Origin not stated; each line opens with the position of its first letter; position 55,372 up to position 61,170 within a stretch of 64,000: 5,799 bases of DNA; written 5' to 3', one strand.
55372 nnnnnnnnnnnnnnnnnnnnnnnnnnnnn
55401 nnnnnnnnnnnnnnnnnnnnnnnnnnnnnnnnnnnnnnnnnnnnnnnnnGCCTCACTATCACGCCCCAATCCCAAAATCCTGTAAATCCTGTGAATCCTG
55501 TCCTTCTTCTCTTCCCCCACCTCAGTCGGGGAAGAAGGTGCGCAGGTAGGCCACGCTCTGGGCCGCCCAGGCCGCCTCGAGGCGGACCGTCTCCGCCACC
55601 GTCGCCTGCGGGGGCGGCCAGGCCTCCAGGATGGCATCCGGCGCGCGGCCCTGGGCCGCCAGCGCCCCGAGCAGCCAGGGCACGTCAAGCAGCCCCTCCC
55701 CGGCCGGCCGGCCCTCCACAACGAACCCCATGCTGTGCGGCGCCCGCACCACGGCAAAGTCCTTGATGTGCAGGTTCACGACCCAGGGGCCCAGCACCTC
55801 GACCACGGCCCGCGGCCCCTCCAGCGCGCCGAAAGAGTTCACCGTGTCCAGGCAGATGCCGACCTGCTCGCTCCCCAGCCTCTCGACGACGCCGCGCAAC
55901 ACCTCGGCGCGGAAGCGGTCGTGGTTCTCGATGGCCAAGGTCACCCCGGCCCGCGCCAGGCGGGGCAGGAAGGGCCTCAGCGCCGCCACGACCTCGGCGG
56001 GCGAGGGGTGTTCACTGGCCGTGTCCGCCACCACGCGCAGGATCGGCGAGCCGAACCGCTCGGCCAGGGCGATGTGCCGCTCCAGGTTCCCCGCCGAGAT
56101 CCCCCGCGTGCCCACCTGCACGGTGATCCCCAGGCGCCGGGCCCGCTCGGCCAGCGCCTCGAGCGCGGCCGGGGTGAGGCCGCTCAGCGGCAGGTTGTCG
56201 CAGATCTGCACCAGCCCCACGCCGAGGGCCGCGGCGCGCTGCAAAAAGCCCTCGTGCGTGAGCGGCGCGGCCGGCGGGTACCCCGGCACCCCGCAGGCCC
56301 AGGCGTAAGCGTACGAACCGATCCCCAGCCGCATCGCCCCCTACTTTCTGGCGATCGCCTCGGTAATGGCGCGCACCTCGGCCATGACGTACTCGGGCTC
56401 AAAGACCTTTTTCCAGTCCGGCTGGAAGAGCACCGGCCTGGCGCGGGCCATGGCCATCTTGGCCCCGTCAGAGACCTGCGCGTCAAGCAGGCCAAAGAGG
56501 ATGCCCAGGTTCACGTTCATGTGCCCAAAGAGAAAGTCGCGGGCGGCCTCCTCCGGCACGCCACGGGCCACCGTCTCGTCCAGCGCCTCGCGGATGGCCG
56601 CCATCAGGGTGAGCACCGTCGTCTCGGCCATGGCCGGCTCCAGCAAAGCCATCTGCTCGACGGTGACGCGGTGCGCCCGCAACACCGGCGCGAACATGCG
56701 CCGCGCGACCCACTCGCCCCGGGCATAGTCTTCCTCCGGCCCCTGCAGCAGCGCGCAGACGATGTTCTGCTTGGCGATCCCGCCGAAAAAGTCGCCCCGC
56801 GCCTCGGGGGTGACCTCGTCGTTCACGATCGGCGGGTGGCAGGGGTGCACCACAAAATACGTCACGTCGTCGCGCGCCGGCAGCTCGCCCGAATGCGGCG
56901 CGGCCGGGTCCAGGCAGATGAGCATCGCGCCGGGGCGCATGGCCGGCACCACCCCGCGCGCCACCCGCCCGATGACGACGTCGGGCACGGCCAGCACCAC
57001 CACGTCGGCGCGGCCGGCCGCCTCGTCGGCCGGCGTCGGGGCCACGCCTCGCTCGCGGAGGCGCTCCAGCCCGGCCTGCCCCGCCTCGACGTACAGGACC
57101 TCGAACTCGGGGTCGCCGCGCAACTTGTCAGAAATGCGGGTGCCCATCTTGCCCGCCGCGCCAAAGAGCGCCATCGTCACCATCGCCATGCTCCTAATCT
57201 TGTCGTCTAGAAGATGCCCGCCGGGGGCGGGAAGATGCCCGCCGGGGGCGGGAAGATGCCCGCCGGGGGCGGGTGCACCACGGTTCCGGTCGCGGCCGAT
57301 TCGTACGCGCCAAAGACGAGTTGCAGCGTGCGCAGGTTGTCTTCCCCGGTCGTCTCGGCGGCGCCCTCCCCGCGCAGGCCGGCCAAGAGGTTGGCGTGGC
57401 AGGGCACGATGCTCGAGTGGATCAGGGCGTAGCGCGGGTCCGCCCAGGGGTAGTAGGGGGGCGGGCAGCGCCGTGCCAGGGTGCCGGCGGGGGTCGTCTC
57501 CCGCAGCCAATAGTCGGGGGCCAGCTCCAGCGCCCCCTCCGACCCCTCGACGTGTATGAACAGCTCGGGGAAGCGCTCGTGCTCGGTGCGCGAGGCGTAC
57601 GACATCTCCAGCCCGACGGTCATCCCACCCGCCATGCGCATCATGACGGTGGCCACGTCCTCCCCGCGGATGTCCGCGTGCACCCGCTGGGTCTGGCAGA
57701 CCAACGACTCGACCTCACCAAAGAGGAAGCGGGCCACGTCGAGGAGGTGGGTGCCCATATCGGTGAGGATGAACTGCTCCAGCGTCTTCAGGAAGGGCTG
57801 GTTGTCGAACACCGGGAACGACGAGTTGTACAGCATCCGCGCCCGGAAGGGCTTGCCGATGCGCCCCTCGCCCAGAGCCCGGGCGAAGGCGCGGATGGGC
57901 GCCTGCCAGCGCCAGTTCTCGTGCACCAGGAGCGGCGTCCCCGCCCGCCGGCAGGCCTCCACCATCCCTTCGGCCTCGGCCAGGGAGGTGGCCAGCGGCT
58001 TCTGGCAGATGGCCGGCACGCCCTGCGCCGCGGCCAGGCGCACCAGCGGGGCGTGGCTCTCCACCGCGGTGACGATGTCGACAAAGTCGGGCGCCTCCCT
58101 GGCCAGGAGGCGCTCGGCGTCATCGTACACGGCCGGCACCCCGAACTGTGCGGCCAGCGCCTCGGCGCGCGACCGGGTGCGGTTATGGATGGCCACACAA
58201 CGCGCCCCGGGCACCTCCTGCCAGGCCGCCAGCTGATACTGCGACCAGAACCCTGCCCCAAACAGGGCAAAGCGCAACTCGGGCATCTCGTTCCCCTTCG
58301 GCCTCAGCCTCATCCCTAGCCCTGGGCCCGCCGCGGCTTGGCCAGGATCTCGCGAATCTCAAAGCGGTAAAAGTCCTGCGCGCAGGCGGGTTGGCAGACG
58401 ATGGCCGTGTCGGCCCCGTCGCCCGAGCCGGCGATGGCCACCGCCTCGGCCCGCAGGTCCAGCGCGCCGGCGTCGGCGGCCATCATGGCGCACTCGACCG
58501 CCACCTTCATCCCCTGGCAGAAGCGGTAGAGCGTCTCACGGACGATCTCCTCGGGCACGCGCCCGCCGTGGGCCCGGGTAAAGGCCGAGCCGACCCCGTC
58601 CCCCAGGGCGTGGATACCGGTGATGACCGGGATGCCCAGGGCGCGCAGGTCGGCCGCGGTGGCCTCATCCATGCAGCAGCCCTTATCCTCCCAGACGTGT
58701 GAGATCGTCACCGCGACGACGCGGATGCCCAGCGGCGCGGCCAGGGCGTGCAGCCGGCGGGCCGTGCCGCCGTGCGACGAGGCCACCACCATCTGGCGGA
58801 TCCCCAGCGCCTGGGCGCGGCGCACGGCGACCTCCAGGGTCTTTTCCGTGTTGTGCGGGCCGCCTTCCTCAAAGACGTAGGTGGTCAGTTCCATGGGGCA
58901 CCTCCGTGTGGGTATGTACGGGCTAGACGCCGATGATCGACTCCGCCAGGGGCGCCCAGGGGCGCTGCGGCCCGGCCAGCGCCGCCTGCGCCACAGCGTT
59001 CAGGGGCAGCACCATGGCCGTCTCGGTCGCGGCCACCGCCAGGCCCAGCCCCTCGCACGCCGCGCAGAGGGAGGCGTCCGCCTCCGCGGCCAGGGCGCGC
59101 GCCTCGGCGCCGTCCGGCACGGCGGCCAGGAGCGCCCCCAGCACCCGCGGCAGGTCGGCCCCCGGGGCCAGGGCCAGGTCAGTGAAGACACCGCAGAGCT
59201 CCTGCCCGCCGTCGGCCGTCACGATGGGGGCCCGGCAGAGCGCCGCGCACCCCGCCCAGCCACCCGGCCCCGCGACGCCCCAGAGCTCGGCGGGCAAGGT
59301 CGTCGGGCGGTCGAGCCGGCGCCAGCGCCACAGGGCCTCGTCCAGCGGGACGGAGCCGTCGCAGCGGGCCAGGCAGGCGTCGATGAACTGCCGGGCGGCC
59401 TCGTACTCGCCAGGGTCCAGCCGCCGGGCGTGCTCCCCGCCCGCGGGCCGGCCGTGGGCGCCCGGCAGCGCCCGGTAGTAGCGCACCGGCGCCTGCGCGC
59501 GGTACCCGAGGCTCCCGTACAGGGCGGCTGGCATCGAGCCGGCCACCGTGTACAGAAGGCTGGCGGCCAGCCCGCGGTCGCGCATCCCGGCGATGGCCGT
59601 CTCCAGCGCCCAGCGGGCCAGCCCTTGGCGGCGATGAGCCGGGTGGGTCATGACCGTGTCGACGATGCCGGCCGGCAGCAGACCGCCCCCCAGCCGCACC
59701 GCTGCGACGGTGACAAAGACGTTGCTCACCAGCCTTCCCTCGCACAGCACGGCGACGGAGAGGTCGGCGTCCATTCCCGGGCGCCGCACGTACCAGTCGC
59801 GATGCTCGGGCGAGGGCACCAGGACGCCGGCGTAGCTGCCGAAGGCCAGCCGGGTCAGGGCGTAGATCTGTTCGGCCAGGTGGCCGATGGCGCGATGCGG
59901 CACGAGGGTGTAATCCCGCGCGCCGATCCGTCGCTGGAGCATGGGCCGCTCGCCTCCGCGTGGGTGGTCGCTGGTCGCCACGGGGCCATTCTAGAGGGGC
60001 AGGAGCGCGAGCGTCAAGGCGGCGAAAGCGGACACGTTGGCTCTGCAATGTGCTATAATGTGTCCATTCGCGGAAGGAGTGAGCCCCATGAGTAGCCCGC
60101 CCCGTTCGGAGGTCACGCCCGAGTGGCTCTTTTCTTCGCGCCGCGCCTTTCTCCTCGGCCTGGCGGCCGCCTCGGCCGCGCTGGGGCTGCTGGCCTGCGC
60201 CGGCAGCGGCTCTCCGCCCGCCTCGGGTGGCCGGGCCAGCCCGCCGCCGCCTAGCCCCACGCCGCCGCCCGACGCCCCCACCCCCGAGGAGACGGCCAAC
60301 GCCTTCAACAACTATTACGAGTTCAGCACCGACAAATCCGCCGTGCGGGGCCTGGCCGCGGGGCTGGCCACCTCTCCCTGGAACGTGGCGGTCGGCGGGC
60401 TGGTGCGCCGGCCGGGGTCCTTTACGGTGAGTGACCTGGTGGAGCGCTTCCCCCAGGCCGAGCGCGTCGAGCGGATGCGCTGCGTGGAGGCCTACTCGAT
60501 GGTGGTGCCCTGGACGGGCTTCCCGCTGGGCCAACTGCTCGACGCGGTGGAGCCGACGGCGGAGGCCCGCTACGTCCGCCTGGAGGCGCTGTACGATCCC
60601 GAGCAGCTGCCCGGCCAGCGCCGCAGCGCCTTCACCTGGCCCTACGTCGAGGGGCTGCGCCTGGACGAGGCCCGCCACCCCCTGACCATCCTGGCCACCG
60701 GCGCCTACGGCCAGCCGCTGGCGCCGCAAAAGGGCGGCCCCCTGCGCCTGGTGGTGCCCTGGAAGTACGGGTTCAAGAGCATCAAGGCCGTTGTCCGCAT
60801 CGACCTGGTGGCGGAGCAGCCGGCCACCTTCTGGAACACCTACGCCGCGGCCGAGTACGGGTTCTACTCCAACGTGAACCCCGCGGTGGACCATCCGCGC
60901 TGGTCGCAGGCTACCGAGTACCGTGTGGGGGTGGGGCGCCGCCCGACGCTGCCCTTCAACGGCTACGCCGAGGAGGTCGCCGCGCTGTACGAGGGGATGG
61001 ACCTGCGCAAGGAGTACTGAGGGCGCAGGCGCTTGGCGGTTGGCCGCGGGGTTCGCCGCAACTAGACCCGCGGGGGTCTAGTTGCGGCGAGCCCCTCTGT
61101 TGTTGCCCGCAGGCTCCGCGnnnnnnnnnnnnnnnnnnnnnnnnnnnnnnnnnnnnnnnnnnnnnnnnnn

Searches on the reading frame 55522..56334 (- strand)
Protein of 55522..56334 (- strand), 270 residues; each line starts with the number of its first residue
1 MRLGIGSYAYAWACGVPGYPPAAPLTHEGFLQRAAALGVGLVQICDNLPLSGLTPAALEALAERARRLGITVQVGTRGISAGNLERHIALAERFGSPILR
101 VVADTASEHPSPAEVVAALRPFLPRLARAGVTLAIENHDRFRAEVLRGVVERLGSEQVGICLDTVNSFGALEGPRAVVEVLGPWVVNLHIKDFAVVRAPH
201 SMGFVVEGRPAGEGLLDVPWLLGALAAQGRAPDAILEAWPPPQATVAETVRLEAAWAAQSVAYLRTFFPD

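Call 8: search_protein_families(library=pfam, proteins=[window:55522-56334:-], max_evalue=0.001)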
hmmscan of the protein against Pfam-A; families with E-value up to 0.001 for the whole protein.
window:55522-56334:- (270 aa): 1 family
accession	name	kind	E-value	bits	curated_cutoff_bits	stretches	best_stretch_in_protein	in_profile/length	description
PF01261.30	AP_endonuc_2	-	7.4e-24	85.2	31.1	1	31-247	1-241/249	Xylose isomerase-like TIM barrel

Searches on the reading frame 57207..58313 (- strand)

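Call 9: search_protein_families(library=pfam, proteins=[window:57207-58313:-], max_evalue=0.001)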
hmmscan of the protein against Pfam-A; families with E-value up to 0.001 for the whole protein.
window:57207-58313:- (368 aa): 4 families
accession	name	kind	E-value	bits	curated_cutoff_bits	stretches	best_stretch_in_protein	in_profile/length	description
PF01408.29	GFO_IDH_MocA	-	4.8e-22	79.3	24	1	13-130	1-118/120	Oxidoreductase family, NAD-binding Rossmann fold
PF22725.1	GFO_IDH_MocA_C3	-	1e-19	71.2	27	1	141-263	2-124/124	GFO/IDH/MocA C-terminal domain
PF02894.22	GFO_IDH_MocA_C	-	1.5e-10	41.7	22.9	1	182-346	42-216/218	Oxidoreductase family, C-terminal alpha/beta domain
PF01488.26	Shikimate_DH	-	0.00074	20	24.3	0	12-97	12-96/138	Shikimate / quinate 5-dehydrogenase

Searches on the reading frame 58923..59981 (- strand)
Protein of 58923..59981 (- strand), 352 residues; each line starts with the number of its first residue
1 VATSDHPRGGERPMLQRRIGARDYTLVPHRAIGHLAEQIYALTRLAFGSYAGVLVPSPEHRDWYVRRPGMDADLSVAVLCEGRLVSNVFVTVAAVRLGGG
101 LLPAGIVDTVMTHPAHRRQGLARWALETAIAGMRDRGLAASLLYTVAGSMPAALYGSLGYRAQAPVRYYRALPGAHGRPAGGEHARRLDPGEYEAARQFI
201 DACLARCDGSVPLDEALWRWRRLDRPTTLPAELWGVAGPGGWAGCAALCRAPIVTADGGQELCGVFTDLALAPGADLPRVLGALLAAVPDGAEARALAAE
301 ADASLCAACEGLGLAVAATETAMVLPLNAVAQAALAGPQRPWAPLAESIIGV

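Call 9: search_protein_families(library=pfam, proteins=[window:58923-59981:-], max_evalue=0.001)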
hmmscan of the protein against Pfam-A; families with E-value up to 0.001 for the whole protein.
window:58923-59981:- (352 aa): 4 families
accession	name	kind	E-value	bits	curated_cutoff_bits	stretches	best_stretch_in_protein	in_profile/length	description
PF13527.13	Acetyltransf_9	-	5.4e-14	52.7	25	1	37-161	11-125/127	Acetyltransferase (GNAT) domain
PF00583.31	Acetyltransf_1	-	4.2e-05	24.2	20.7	1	104-160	59-116/116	Acetyltransferase (GNAT) family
PF13508.13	Acetyltransf_7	-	4.3e-05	24.2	27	1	94-161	17-83/84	Acetyltransferase (GNAT) domain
PF08445.16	FR47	-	0.00031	21.1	22.1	1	103-163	20-80/86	FR47-like protein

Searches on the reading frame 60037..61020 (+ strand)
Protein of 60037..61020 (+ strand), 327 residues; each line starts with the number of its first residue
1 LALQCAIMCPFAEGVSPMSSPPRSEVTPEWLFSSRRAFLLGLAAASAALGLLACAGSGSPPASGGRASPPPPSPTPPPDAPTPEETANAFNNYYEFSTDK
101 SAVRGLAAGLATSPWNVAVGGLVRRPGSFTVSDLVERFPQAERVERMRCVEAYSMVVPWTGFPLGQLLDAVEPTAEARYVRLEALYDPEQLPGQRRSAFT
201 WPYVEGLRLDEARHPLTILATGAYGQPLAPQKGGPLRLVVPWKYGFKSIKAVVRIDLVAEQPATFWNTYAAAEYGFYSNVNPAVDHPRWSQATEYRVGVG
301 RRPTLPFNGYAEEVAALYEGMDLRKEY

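Call 9: search_protein_families(library=pfam, proteins=[window:60037-61020:+], max_evalue=0.001)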
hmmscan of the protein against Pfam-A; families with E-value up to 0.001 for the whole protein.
window:60037-61020:+ (327 aa): 1 family
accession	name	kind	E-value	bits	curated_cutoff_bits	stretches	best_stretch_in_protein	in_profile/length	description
PF00174.25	Oxidored_molyb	-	2.6e-32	112.1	24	1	113-266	10-169/169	Oxidoreductase molybdopterin binding domain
